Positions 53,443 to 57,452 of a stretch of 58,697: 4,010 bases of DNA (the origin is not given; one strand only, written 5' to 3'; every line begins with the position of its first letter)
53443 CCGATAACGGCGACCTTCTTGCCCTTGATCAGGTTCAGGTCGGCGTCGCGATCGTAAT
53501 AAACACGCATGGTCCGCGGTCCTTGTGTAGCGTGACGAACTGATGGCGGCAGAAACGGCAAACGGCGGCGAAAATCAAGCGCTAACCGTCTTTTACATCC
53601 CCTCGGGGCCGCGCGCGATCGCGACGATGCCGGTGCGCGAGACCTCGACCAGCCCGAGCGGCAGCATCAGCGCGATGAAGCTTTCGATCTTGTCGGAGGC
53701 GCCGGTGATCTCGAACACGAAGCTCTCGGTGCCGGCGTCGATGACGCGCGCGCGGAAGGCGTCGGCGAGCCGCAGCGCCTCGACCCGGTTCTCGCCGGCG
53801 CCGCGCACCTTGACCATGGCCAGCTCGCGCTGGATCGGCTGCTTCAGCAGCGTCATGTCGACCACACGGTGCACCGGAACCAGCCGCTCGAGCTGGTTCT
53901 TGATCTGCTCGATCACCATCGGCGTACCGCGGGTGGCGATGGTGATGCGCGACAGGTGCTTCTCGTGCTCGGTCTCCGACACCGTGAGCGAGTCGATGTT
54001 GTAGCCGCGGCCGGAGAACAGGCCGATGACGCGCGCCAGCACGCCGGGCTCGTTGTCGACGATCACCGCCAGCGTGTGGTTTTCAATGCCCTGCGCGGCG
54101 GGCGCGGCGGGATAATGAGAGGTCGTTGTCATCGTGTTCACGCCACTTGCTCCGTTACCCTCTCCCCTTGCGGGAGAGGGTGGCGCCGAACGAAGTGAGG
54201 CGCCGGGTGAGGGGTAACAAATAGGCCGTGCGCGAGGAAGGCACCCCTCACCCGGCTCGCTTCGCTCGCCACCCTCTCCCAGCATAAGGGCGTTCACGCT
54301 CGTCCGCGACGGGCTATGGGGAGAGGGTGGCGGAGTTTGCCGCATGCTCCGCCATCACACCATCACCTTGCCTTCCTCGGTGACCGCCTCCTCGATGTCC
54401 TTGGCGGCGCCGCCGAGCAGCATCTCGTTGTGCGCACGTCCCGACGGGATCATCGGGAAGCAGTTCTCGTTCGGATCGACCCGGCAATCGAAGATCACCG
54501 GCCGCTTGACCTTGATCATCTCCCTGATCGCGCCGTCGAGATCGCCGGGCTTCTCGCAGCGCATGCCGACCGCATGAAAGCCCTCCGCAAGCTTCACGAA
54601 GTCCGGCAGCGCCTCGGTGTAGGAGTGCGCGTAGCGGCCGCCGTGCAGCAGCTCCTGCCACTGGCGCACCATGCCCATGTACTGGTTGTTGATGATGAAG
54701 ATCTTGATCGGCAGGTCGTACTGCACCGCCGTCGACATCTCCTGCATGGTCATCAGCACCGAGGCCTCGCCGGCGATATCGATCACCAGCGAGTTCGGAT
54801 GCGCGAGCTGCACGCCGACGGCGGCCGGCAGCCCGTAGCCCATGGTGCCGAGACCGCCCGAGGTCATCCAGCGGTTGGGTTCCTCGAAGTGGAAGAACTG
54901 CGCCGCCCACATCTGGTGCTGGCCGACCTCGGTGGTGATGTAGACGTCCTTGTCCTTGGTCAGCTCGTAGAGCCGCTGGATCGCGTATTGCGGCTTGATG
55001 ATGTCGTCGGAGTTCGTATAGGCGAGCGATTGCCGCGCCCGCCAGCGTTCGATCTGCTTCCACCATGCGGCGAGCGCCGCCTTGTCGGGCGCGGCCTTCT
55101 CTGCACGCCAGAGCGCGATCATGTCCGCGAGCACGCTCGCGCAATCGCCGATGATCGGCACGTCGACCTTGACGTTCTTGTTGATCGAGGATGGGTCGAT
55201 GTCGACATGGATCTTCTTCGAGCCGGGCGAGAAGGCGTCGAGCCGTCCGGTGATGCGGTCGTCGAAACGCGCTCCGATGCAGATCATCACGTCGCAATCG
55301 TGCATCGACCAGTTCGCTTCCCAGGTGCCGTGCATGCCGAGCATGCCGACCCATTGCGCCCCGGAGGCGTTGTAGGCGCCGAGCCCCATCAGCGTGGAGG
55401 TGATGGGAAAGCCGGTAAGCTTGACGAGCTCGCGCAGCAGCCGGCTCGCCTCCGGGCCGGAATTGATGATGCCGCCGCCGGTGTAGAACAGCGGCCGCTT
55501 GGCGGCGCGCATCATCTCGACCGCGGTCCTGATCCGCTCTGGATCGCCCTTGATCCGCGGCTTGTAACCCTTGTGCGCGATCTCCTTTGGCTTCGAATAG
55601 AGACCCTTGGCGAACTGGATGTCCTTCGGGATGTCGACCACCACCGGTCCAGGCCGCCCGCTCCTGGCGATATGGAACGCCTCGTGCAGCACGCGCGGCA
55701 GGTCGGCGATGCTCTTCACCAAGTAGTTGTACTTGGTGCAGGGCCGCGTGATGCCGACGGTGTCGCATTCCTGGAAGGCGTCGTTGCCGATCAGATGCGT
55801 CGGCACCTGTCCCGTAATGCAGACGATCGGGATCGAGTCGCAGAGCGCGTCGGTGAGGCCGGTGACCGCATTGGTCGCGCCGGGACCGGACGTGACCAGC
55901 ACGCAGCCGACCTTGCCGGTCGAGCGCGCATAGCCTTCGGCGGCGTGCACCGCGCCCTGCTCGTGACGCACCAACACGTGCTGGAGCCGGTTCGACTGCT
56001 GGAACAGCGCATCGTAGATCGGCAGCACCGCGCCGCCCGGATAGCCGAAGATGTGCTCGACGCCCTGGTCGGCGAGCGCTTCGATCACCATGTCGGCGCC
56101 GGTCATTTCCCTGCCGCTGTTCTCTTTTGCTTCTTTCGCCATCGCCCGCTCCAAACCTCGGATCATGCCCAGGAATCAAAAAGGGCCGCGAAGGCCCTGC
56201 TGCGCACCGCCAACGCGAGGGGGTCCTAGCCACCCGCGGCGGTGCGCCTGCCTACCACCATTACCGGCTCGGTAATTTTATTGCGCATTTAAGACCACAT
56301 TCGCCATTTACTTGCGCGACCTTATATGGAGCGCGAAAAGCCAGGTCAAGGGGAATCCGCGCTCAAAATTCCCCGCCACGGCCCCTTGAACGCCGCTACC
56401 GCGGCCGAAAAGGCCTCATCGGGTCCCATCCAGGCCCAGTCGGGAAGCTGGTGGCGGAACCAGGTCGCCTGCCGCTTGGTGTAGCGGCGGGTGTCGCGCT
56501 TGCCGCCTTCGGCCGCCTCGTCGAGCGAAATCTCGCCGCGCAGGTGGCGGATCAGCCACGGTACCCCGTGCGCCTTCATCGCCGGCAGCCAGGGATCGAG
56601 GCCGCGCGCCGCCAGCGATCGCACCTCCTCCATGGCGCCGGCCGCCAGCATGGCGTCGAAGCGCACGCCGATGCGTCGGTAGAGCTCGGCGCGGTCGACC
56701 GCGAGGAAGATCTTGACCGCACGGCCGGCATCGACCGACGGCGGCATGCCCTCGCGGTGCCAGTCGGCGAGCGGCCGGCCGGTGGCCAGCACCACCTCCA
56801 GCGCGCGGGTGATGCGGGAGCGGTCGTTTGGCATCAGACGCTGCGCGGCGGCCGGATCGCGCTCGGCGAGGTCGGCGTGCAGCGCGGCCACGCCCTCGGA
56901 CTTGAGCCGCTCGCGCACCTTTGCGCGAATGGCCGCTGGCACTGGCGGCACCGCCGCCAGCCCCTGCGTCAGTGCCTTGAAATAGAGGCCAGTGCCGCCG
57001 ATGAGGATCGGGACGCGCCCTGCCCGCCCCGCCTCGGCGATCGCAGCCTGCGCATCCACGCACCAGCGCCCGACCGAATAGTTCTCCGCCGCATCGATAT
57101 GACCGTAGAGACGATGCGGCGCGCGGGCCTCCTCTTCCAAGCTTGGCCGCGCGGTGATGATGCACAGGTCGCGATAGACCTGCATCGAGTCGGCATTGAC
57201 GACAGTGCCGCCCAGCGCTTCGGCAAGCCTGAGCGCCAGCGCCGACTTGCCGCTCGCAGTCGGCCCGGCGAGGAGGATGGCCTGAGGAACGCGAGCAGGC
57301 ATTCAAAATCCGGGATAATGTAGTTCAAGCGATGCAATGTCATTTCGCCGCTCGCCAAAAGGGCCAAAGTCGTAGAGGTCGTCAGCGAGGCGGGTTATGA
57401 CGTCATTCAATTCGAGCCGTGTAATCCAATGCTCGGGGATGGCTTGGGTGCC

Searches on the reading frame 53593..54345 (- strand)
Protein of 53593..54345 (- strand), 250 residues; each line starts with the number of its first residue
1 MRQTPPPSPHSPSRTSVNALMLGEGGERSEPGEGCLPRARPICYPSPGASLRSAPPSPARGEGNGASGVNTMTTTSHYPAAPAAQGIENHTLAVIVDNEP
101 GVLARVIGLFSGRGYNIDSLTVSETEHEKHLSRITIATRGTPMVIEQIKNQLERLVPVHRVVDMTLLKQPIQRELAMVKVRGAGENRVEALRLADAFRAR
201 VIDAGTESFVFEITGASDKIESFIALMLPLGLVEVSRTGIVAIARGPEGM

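Call 55: search_protein_families(library=pfam, proteins=[window:53593-54345:-], max_evalue=0.00001)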
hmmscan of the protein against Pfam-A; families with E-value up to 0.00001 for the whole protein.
window:53593-54345:- (250 aa): 4 families
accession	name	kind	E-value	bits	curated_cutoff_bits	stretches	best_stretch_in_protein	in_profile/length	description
PF10369.15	ALS_ss_C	-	2.3e-26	92.1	23.2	1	173-246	1-74/74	Small subunit of acetolactate synthase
PF22629.2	ACT_AHAS_ss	-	3.5e-18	66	27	1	92-159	1-66/67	AHAS small subunit-like ACT domain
PF13710.12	ACT_5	-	3.6e-13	49.5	27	1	98-161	1-62/62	ACT domain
PF01842.31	ACT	-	6.6e-12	45.4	27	1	90-155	1-64/66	ACT domain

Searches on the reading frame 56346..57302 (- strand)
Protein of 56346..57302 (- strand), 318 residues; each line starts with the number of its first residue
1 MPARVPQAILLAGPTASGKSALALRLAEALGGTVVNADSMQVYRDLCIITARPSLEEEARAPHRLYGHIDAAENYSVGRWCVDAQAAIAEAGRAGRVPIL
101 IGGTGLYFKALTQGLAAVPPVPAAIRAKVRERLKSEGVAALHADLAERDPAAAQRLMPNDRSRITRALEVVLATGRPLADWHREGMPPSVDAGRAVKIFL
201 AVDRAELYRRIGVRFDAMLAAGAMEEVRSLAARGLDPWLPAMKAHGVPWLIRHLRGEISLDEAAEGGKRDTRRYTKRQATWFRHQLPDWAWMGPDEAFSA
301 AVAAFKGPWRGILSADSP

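Call 55: search_protein_families(library=pfam, proteins=[window:56346-57302:-], max_evalue=0.00001)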
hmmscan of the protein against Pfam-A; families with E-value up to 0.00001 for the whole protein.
window:56346-57302:- (318 aa): 2 families
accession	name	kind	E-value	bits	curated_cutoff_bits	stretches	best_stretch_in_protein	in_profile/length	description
PF01715.23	IPPT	-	1.2e-79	267.9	23.6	1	41-285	1-243/243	IPP transferase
PF01745.22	IPT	-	7.1e-07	29.3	20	1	8-66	3-60/233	Isopentenyl transferase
